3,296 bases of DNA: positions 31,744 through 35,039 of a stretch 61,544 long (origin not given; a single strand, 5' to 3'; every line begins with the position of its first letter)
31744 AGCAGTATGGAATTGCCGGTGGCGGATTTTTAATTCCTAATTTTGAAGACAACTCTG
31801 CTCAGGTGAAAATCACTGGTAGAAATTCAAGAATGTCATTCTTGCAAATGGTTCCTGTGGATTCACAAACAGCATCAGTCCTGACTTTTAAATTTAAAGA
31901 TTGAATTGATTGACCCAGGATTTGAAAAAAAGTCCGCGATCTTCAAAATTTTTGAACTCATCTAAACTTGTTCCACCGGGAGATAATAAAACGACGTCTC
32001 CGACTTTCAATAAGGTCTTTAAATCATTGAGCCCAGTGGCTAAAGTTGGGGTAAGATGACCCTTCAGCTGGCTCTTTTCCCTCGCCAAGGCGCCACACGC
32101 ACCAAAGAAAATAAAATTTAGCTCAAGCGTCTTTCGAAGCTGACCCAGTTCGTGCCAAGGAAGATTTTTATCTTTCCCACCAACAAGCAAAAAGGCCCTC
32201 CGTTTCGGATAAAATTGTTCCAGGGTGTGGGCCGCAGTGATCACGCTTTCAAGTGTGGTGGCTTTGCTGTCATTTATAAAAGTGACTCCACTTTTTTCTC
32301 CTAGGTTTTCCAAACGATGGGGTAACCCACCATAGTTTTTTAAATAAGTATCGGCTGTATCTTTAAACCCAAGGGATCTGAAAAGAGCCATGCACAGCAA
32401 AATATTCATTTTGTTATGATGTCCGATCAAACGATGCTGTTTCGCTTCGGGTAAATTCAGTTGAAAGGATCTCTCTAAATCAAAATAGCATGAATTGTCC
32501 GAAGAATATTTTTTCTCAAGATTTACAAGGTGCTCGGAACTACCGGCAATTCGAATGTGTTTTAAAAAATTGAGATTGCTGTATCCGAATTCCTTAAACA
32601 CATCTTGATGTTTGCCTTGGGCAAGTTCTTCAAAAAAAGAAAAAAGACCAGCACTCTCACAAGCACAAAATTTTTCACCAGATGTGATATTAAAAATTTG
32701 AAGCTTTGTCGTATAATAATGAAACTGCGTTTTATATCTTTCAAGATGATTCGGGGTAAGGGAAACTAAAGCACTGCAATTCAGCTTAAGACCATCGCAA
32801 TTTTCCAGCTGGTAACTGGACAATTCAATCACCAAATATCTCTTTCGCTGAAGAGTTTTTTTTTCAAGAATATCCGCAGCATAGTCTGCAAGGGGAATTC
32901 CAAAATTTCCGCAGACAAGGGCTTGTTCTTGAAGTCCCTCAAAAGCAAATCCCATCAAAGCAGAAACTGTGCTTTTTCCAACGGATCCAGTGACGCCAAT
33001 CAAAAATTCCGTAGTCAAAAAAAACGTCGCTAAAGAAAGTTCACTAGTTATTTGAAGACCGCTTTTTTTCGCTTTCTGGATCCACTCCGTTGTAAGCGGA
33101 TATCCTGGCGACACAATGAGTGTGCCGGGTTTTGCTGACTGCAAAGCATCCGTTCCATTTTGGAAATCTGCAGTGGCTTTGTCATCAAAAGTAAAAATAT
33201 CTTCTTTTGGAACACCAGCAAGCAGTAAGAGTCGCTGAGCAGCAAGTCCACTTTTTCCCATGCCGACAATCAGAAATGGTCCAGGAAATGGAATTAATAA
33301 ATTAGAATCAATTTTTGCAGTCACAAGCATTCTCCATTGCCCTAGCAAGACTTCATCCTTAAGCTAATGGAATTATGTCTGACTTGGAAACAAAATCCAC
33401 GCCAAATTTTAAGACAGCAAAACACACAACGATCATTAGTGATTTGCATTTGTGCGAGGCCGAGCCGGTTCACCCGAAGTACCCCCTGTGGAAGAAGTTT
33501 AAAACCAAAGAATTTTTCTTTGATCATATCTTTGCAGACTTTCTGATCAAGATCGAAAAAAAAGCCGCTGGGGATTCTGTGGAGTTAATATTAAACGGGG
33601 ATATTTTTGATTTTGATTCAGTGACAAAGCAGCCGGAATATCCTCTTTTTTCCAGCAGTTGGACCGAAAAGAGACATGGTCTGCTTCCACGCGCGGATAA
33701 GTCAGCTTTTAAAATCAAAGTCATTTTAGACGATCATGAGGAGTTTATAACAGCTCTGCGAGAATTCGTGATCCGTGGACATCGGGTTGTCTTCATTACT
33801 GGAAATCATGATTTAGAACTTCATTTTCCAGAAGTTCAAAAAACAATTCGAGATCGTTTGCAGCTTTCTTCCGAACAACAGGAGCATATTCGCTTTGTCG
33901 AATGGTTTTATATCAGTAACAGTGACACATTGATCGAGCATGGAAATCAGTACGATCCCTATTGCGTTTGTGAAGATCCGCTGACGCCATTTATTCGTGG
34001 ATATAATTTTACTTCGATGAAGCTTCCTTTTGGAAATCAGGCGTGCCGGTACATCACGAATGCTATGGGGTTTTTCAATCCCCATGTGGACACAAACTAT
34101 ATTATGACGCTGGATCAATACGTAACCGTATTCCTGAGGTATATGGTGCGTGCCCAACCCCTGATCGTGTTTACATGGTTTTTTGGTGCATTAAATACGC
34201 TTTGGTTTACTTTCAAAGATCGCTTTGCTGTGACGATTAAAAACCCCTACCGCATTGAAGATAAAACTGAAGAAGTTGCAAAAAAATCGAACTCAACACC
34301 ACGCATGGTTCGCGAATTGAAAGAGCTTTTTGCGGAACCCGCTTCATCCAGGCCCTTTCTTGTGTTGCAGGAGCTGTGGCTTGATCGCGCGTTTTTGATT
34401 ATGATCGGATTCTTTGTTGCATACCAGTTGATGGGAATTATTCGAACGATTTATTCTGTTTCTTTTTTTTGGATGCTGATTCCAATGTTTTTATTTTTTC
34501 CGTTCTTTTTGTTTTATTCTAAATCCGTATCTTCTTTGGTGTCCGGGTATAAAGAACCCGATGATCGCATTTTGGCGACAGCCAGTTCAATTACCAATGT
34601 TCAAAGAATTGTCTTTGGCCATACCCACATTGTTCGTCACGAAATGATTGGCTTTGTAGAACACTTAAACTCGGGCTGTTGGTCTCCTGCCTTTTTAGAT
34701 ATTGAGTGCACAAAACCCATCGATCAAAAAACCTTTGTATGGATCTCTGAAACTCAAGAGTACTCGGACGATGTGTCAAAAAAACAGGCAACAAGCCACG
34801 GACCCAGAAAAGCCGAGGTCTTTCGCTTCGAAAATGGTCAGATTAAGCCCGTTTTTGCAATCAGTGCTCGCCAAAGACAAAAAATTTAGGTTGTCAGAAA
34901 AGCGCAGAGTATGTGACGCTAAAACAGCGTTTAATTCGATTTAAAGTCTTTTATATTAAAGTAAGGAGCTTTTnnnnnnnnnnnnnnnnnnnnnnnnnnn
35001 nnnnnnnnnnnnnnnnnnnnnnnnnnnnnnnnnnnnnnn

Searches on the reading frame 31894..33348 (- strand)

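Call 19: search_protein_families(library=pfam, proteins=[window:31894-33348:-], max_evalue=0.00001)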
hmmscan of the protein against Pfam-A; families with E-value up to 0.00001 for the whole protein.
window:31894-33348:- (484 aa): 2 families
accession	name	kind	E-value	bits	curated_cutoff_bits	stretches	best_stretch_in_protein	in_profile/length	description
PF08245.18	Mur_ligase_M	-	2.5e-13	50.9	24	1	119-322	1-199/200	Mur ligase middle domain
PF02875.26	Mur_ligase_C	-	1.7e-07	32.5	28.4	1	344-457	1-125/127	Mur ligase, glutamate ligase domain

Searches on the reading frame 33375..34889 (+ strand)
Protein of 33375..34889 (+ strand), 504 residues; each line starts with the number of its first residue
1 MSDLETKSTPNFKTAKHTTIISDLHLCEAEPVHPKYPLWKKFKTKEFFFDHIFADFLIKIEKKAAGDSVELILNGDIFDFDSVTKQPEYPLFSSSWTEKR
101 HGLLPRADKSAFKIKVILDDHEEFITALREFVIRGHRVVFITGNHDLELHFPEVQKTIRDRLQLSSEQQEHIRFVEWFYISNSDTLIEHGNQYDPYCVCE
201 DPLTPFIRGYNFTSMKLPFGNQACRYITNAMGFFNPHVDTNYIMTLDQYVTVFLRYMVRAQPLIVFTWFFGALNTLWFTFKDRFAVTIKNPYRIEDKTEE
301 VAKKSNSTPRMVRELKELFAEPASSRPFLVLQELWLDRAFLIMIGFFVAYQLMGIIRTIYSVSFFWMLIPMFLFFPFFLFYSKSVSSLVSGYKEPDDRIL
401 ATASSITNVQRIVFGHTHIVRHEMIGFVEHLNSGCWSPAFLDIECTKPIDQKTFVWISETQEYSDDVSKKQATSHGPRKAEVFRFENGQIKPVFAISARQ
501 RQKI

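Call 19: search_protein_families(library=pfam, proteins=[window:33375-34889:+], max_evalue=0.00001)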
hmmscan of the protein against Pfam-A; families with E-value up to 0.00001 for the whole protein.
window:33375-34889:+ (504 aa): 1 family
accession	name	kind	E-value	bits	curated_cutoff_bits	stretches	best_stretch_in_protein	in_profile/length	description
PF00149.33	Metallophos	-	6.7e-07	30.4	21.5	0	19-191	4-116/191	Calcineurin-like phosphoesterase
